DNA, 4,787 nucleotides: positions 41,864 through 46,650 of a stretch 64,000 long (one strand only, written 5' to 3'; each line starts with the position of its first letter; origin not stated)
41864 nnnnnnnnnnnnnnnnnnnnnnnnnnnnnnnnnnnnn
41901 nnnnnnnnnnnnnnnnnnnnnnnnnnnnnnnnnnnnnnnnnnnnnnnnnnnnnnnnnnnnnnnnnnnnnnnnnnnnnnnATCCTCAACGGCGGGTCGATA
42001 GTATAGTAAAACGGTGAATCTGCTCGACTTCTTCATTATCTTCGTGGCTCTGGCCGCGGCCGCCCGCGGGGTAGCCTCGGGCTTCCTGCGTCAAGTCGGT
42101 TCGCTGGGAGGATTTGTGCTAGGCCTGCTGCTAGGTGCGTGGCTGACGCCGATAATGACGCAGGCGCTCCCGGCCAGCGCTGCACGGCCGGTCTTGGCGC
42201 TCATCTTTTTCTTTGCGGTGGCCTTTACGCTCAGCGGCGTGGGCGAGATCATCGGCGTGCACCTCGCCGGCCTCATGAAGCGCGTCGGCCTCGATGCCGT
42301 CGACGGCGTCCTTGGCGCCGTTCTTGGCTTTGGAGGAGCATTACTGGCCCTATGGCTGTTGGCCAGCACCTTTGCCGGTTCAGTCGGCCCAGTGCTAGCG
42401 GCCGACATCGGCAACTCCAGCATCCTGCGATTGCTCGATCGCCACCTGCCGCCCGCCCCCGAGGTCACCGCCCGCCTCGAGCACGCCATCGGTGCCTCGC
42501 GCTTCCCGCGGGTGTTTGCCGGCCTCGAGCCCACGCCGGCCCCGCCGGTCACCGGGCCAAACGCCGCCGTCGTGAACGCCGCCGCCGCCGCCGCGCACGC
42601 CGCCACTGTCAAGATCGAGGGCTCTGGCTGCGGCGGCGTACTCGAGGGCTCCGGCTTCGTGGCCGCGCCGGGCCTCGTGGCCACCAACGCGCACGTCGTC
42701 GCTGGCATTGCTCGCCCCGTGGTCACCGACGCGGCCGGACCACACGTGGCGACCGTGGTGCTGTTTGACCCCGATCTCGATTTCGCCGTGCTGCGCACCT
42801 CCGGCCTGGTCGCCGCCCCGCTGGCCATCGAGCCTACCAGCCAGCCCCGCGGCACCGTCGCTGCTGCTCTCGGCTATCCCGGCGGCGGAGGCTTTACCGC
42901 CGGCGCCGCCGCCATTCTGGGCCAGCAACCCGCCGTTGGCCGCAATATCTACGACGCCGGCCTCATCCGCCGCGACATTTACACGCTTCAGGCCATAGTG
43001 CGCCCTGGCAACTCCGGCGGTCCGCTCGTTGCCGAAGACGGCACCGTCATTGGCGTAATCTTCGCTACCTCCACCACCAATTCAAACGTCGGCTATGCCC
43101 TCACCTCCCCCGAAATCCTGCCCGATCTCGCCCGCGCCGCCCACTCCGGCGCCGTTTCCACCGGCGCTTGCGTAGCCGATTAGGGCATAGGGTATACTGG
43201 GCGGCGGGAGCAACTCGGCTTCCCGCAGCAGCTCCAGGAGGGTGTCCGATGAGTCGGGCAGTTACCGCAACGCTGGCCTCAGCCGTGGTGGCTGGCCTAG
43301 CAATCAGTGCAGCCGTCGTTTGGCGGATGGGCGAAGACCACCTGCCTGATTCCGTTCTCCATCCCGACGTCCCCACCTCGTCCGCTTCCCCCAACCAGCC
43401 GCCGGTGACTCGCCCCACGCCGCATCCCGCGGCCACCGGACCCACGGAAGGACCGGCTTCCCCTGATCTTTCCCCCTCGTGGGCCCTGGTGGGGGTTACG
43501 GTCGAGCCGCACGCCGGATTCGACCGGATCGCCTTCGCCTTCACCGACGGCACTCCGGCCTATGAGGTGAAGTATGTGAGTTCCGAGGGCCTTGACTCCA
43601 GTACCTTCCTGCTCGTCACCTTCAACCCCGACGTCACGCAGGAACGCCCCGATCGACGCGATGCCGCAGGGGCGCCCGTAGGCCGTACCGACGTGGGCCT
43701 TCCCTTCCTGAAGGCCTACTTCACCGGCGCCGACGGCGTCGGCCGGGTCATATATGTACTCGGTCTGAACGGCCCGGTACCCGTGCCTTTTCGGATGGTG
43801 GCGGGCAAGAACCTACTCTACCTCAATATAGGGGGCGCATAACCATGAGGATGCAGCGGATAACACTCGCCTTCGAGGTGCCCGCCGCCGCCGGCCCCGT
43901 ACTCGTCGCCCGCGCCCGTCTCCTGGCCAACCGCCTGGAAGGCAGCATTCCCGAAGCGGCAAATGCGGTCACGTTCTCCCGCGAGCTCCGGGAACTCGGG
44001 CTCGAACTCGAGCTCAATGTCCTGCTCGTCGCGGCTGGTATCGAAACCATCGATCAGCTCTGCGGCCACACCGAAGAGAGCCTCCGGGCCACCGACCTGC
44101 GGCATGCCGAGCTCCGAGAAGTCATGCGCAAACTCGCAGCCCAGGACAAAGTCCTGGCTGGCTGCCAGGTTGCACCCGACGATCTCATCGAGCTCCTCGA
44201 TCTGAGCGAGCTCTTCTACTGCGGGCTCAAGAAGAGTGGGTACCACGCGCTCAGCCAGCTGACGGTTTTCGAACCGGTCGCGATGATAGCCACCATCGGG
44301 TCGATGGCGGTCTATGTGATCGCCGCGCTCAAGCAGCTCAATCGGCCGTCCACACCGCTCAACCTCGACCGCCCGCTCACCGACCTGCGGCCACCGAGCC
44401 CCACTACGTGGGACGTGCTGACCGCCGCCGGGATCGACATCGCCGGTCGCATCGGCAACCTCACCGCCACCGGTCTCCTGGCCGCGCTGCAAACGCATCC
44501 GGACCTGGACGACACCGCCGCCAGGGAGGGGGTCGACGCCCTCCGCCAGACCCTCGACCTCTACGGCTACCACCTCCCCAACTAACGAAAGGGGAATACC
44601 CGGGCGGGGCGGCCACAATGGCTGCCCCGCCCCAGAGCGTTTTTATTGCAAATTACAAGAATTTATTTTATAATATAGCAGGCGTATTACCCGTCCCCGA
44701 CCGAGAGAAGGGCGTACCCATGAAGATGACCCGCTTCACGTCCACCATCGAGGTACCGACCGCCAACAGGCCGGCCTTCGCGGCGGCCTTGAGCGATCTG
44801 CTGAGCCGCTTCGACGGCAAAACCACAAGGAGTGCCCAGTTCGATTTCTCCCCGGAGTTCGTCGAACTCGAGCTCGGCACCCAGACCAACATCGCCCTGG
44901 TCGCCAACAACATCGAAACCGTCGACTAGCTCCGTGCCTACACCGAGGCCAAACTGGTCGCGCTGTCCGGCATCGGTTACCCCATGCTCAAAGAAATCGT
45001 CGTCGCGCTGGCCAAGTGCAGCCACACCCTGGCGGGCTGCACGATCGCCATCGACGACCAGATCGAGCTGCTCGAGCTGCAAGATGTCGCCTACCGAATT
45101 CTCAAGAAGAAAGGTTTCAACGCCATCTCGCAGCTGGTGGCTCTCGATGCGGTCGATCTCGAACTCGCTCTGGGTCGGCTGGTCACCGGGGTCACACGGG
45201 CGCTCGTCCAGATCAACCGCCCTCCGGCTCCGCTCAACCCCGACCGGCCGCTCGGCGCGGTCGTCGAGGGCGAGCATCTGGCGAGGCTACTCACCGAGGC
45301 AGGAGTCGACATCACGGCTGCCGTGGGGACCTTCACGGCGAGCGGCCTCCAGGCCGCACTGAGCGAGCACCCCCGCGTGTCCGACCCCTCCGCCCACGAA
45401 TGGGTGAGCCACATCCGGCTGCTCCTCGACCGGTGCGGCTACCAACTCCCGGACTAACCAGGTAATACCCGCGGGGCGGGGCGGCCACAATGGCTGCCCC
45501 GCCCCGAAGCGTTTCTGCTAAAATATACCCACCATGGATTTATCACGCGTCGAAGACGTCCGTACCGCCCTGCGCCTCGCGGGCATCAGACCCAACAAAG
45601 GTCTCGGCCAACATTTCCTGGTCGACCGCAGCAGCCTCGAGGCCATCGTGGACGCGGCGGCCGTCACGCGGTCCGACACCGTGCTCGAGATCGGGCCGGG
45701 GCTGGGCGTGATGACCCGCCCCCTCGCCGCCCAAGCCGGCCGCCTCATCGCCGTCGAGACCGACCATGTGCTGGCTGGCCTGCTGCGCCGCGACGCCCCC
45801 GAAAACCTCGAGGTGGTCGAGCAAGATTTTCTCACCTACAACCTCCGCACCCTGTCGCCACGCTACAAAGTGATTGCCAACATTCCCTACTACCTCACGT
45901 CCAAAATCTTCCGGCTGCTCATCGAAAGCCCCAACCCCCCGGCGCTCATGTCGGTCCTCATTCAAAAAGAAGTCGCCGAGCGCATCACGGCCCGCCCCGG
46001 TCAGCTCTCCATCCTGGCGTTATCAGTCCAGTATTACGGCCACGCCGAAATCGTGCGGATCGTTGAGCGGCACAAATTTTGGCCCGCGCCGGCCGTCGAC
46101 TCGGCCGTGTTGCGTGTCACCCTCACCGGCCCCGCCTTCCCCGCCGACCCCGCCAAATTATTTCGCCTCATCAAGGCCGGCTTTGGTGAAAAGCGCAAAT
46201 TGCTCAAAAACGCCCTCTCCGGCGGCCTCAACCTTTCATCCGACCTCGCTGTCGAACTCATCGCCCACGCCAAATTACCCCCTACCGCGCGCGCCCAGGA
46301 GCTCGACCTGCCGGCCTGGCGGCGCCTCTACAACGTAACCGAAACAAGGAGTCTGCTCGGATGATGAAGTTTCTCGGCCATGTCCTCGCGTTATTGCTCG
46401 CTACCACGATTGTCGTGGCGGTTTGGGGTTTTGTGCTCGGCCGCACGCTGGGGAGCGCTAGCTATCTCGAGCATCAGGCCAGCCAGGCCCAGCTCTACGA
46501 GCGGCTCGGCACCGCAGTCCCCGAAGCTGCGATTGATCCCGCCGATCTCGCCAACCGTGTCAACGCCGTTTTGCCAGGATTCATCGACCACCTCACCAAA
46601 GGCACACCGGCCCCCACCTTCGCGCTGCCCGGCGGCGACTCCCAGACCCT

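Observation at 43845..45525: Tandem duplication of an alpha-CTD-like triple-HhH protein with its terminator; second copy carries a CAG-to-TAG in-frame stop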

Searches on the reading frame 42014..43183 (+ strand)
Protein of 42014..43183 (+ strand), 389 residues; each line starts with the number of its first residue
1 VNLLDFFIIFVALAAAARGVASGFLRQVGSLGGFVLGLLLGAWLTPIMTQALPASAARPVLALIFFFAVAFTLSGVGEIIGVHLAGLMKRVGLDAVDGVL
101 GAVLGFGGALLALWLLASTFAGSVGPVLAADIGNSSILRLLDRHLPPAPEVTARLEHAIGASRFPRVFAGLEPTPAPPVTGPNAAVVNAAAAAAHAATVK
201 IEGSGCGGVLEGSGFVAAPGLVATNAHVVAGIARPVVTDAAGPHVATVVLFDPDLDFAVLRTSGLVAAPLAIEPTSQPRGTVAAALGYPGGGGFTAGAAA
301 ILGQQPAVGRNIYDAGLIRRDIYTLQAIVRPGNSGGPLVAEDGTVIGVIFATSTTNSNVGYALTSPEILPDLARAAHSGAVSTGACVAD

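Call 9: search_protein_families(library=pfam, max_evalue=1, proteins=[window:42014-43183:+])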
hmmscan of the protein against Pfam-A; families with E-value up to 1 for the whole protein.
window:42014-43183:+ (389 aa): 6 families
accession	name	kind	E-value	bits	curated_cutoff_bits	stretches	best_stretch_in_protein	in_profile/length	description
PF13365.12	Trypsin_2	-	4.6e-20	73.3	27.6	1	212-348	1-144/144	Trypsin-like peptidase domain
PF02674.22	Colicin_V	-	3.8e-15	56.6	29.3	1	4-144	1-142/144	Colicin V production protein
PF00089.32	Trypsin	-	4.7e-09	36.8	20.6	1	196-357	15-203/220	Trypsin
PF10459.15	Peptidase_S46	-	0.032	13.3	22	0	332-351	633-652/698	Peptidase S46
PF02907.21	Peptidase_S29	-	0.09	13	25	1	332-359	108-135/149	Hepatitis C virus NS3 protease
PF00949.27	Peptidase_S7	-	0.26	11.6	20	1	330-362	94-129/131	Peptidase S7, Flavivirus NS3 serine protease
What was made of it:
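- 42014..43183 (+): cvpA (Colicin_V) plus trypsin-like protease gene. It forms the left border of the variable slot and ends in TAG. Pfam Colicin_V 3.8e-15 and Trypsin_2 4.6e-20 (call 9).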

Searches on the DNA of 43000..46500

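Call 22: search_rna_families(source=window, start=43000, end=46500, threshold=evalue, max_evalue=1)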
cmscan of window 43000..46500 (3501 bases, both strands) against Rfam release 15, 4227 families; matches with E-value up to 1: 0.
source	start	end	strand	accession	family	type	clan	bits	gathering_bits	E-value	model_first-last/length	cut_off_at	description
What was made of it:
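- No Rfam element or notable structure was found at the site (call 22).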

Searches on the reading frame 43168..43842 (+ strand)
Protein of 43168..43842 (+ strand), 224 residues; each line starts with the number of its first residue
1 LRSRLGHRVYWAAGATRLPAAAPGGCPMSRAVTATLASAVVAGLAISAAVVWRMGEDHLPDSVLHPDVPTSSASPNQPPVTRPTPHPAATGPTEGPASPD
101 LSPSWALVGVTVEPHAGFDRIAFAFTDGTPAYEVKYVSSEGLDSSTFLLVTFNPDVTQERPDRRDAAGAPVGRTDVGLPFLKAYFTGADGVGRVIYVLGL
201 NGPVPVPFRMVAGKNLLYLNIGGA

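Call 9: search_protein_families(library=pfam, max_evalue=1, proteins=[window:43168-43842:+])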
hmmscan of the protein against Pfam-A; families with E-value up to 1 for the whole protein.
window:43168-43842:+ (224 aa): 1 family
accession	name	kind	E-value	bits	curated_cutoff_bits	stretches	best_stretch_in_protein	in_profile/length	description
PF24837.1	AMIN-like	-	9.9e-05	22.9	27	1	107-139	3-37/129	AMIN-like domain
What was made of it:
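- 43168..43842 (+): AMIN-like gene with a membrane-anchored N-terminus. Its TAA stop lies 2 nt before the ATG of copy 1, so the two are probably co-transcribed. Pfam AMIN-like at E 9.9e-5, below the cut-off (call 9).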
